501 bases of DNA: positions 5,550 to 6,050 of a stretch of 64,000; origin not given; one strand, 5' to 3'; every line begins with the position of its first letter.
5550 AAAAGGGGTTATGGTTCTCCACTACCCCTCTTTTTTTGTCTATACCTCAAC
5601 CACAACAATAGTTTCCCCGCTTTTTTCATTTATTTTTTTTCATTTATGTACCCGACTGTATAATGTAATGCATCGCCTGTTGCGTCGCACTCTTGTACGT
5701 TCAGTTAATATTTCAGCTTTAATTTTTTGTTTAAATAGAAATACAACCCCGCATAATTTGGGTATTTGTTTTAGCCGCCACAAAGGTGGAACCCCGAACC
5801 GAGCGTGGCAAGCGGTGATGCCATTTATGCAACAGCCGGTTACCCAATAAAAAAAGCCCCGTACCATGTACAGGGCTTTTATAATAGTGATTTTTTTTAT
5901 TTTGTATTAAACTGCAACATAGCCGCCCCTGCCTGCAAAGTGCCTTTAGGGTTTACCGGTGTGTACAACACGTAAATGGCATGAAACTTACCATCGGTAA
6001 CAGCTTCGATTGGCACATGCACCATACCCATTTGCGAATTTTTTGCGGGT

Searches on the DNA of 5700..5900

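Call 79: search_rna_families(source=window, start=5700, end=5900, threshold=evalue, max_evalue=1)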
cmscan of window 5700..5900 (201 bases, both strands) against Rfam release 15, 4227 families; matches with E-value up to 1: 15.
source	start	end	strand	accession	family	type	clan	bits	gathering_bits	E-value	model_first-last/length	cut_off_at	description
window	5841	5900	-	RF00557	L10_leader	Cis-reg; leader;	-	25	44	0.02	64-138/138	5'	Ribosomal protein L10 leader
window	5852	5900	-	RF02590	Spy1186876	Gene; sRNA;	-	21.5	208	0.0054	181-243/243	5'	S. pyogenes small RNA 1186876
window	5846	5893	+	RF02441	SpF61_sRNA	Gene; sRNA;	-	19.6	60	0.7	1-58/58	no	Streptococcus sRNA SpF61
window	5843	5885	-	RF02067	STnc310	Gene; sRNA;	-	19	40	0.19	1-61/61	no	Salmonella enterica sRNA STnc310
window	5848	5900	-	RF00506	Thr_leader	Cis-reg; leader;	-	18.1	55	0.28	62-118/118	5'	Threonine operon leader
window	5793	5881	+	RF00512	Leu_leader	Cis-reg; leader;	-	17.9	50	0.15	1-148/148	no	Leucine operon leader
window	5848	5900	-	RF01456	VrrA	Gene; antisense;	-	17.6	50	0.68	85-140/140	5'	Vibrio regulatory RNA of OmpA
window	5838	5875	-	RF02401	ClpQY_promoter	Cis-reg;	-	16.9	42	0.11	1-41/57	no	ClpQY promoter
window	5847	5900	+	RF00516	ylbH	Cis-reg; leader;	-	16.7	50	0.14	1-56/122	3'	ylbH leader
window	5857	5882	+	RF02401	ClpQY_promoter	Cis-reg;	-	16.2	42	0.17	1-26/57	no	ClpQY promoter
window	5823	5889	+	RF02067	STnc310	Gene; sRNA;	-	16.2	40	0.88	1-61/61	no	Salmonella enterica sRNA STnc310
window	5849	5900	-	RF02398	sau-6072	Gene; sRNA;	-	16.1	50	0.62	3-53/53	5'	Staphylococcus sRNA sau-6072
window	5848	5890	-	RF02399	NsiR1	Gene; sRNA;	-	15.6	39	0.74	1-60/60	no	Nitrogen stress-induced RNA 1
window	5851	5900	-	RF04180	BTnc231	Gene; sRNA;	-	15.4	80.4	0.5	103-154/154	5'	Bacteroides sRNA BTnc231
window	5849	5900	-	RF02901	AaHKsRNA41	Gene; sRNA;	-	12.4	97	0.99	136-187/187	5'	Aggregatibacter sRNA 41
